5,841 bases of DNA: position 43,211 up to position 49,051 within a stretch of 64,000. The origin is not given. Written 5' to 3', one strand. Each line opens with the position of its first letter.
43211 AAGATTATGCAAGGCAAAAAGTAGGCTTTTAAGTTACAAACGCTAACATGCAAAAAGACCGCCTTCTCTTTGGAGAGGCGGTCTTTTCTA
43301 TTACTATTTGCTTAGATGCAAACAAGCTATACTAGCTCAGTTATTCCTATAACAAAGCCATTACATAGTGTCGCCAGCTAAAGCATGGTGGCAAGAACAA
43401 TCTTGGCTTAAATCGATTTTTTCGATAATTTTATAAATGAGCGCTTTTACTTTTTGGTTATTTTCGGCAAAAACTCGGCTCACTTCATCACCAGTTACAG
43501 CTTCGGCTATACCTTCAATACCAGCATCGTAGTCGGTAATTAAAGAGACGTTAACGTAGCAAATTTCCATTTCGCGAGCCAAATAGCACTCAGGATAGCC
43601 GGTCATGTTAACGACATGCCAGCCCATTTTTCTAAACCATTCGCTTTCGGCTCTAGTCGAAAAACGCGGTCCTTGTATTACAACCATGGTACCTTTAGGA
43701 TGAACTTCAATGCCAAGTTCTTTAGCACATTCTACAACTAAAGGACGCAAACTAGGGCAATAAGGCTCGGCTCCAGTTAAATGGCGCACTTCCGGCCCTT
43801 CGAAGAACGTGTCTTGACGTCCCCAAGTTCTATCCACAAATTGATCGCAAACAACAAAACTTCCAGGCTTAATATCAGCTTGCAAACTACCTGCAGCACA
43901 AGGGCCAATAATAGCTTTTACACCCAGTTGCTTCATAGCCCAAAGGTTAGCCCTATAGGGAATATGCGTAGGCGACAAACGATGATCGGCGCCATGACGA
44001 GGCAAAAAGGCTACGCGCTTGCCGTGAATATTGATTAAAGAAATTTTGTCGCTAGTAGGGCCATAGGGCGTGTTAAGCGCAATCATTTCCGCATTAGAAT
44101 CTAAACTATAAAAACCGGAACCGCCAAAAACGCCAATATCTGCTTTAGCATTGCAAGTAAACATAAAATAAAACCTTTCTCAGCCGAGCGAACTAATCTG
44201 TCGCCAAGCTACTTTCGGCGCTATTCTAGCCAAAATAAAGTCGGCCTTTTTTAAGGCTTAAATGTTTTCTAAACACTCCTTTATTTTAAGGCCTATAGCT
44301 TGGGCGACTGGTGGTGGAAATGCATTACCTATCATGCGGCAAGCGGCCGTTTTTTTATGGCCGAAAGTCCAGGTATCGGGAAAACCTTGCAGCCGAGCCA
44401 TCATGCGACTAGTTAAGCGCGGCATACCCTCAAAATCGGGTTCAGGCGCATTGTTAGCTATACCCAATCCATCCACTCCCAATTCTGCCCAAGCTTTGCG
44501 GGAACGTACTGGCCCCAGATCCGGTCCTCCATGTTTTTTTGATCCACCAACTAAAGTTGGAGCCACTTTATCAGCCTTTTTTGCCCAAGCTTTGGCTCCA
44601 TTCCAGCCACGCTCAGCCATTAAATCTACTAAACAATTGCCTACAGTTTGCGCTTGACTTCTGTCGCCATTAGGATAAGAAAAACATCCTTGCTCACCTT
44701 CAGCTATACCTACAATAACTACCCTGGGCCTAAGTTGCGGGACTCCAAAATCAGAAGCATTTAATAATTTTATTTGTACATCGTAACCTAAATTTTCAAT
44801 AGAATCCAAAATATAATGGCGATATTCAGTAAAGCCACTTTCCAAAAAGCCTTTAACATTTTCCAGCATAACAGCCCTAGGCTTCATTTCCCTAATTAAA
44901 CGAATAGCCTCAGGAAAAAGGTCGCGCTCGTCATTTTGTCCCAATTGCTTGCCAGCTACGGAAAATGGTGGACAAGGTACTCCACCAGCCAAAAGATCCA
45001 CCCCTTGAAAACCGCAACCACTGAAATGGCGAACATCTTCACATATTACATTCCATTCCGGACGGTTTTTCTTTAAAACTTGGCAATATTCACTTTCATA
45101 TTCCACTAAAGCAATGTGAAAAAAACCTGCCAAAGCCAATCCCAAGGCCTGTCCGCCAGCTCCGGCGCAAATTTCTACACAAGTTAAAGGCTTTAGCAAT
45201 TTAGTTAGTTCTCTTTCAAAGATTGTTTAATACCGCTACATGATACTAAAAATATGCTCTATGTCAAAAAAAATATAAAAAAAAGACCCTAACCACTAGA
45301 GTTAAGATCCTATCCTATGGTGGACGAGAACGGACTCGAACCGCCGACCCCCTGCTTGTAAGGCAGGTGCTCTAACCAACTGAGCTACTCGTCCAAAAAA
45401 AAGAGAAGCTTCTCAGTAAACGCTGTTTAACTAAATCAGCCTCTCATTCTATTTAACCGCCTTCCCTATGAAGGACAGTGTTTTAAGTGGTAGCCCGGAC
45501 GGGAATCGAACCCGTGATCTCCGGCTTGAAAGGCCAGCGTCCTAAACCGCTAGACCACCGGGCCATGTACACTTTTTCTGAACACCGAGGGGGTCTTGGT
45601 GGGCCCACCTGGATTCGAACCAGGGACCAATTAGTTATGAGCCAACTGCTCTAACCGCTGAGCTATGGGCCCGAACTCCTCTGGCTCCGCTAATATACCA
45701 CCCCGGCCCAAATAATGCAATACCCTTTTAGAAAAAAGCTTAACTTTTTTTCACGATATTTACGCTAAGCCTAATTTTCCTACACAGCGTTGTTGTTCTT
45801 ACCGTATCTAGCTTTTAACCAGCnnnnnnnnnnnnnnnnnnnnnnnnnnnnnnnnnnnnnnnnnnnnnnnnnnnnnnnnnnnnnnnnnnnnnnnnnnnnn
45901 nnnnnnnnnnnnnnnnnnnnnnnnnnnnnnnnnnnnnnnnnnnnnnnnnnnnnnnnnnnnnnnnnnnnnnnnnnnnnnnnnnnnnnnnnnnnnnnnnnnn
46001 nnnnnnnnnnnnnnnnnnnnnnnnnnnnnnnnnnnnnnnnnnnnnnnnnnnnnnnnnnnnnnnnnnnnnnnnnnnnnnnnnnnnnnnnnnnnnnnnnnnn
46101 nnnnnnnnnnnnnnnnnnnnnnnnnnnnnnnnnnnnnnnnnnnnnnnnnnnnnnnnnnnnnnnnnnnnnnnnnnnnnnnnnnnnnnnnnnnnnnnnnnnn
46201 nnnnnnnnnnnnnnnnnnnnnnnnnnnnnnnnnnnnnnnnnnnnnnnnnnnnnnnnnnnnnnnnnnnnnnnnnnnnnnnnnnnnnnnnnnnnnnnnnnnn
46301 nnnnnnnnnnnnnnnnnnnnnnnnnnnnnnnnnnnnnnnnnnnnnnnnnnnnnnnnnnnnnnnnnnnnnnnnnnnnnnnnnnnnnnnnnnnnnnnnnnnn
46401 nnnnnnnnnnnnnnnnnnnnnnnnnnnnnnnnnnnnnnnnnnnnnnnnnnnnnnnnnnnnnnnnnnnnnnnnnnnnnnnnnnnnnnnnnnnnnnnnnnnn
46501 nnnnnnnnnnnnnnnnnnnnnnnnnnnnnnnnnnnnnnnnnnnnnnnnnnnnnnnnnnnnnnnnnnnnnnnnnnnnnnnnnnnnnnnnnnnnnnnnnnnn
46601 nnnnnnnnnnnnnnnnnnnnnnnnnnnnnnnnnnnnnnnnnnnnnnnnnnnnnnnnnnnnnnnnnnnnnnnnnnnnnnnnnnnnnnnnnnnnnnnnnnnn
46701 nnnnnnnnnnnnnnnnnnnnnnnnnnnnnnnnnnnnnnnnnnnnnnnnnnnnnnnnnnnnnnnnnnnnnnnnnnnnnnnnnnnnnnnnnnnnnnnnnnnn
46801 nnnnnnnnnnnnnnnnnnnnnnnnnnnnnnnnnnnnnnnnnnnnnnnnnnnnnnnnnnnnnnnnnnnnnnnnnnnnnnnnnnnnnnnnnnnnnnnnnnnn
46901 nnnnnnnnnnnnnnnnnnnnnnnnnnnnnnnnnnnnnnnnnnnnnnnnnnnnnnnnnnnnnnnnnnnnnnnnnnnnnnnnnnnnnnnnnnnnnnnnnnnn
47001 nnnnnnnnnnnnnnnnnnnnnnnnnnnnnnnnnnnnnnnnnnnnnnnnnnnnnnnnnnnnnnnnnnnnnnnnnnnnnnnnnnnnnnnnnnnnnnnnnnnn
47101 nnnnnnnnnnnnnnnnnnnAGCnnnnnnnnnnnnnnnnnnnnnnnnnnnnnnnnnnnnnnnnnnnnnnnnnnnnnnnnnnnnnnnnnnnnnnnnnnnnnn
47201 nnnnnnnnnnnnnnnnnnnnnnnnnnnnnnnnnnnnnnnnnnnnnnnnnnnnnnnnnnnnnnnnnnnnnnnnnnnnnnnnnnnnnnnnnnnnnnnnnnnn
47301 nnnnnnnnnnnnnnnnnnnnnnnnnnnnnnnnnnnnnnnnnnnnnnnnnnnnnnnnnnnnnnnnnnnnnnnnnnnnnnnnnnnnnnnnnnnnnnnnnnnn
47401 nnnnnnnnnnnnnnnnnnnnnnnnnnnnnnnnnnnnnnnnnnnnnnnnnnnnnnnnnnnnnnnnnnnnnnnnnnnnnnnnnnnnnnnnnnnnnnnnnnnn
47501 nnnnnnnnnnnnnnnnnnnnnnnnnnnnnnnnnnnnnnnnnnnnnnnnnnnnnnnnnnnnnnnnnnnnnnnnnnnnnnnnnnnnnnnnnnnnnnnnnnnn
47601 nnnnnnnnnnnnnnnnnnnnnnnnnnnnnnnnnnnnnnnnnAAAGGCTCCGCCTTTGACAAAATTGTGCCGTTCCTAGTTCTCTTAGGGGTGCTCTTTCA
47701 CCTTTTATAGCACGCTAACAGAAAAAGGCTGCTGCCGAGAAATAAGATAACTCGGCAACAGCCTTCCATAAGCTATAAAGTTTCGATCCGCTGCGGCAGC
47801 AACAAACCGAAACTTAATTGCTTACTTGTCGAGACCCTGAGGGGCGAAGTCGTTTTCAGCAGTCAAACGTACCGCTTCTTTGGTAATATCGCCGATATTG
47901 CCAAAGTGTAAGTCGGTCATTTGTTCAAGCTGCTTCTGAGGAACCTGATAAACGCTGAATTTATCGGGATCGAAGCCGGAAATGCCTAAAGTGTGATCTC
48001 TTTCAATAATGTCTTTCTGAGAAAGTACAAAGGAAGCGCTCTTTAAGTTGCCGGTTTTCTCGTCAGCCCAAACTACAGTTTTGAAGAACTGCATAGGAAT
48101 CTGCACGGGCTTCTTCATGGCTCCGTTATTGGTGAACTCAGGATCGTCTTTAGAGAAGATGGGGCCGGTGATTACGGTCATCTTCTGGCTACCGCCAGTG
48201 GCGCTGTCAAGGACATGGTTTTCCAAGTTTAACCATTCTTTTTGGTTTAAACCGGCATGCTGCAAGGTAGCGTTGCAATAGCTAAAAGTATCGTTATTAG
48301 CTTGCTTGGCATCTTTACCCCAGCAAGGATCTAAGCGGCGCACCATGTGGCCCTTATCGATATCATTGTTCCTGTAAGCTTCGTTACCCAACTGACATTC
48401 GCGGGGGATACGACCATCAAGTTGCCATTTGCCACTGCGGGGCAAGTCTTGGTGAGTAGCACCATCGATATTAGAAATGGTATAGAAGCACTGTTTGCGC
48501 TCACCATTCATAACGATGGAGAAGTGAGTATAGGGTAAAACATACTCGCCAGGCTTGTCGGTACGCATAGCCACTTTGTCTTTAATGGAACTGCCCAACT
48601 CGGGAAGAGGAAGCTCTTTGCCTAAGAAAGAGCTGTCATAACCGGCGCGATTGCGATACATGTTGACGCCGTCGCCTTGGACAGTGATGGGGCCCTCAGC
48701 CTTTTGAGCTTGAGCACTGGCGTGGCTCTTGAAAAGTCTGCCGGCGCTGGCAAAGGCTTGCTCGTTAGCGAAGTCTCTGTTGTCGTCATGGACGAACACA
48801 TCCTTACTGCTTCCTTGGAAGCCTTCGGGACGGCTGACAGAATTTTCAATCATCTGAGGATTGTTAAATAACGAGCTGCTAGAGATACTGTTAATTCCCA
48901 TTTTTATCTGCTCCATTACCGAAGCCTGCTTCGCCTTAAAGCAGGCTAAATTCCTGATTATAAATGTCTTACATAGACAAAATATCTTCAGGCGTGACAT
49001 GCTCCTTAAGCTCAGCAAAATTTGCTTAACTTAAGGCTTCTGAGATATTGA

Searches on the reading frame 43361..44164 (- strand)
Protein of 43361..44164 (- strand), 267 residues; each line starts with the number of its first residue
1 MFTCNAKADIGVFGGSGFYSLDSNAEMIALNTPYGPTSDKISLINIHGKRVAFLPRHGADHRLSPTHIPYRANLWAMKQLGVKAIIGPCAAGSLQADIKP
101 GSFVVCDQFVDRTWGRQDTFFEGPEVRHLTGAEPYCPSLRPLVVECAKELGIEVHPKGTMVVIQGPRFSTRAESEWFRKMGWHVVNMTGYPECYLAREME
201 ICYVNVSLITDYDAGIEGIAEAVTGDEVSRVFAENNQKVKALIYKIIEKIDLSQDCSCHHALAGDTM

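Call 51: search_protein_families(library=pfam, proteins=[window:43361-44164:-], max_evalue=0.00001)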
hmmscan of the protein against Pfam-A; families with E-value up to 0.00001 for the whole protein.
window:43361-44164:- (267 aa): 1 family
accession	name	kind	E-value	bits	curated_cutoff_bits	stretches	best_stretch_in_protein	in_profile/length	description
PF01048.26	PNP_UDP_1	-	1.9e-43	149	25.1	1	9-248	1-233/233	Phosphorylase superfamily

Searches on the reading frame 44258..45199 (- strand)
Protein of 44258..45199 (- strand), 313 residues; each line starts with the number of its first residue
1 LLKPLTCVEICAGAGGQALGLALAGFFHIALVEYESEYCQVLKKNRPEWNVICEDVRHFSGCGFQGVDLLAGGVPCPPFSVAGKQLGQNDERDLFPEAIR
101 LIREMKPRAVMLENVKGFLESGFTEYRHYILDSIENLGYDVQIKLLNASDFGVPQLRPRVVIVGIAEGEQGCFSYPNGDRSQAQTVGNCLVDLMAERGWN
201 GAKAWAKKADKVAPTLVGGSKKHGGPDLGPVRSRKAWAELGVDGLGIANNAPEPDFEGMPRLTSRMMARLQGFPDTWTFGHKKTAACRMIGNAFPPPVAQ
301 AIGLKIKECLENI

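Call 4: search_protein_families(library=pfam, proteins=[window:44258-45199:-], max_evalue=0.01)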
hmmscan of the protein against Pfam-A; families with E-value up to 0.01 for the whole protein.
window:44258-45199:- (313 aa): 1 family
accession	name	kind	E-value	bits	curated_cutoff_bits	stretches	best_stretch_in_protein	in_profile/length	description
PF00145.23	DNA_methylase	-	2.6e-70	237.9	22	1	6-307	2-323/324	C-5 cytosine-specific DNA methylase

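Call 34: search_protein_families(library=padloc, proteins=[window:44258-45199:-], max_evalue=0.01)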
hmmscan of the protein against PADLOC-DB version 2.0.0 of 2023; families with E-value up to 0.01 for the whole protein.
window:44258-45199:- (313 aa): 63 families (the best 25 are shown)
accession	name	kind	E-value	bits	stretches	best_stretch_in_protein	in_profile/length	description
PDLC00029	DruM2|DruM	-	1.6e-137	456.3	1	3-311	3-312/329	DNA cytosine methylase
PDLC00032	DruM2|DruM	-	1.3e-122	408.1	1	5-311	4-321/424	DNA cytosine methylase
PDLC00026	DruM2|DruM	-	8.3e-122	404.9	1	4-311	4-319/336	DNA cytosine methylase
PDLC03304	MTase_II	-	2.3e-110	367.6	1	4-310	3-329/432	Type II methyltransferase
PDLC03307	MTase_II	-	7.5e-89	296.6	1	6-311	2-370/382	Type II methyltransferase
PDLC03378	MTase_II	-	1.8e-65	219.5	2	5-195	3-200/344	Type II methyltransferase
PDLC03272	MTase_II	-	2.3e-59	199.6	1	5-312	75-392/407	Type II methyltransferase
PDLC03234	MTase_II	-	9.1e-58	194.3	2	3-196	3-205/375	Type II methyltransferase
PDLC03326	MTase_II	-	3.9e-52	175.8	2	5-178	5-187/412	Type II methyltransferase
PDLC00033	DruM2|DruM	-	3.7e-48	162.7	2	5-177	22-201/368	DNA cytosine methylase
PDLC03237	MTase_II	-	5.5e-43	145.1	2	5-168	794-971/1036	Type II methyltransferase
PDLC00027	DruM2|DruM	-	1.2e-40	138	2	7-184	14-190/361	DNA cytosine methylase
PDLC02650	DrmMII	-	8.4e-38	128.4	3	2-120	6-138/435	DrmMII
PDLC02649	DrmMII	-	2.6e-37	126.8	2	59-204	108-258/422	DrmMII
PDLC00031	DruM2|DruM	-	4.7e-36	122.6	2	8-182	15-188/361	DNA cytosine methylase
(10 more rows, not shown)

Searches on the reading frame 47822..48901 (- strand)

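Call 4: search_protein_families(library=pfam, proteins=[window:47822-48901:-], max_evalue=0.01)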
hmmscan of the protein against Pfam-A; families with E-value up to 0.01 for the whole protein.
window:47822-48901:- (359 aa): 1 family
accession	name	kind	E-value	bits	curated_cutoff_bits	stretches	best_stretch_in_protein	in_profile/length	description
PF01223.29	Endonuclease_NS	-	4.5e-43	147.9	23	1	119-334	16-217/223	DNA/RNA non-specific endonuclease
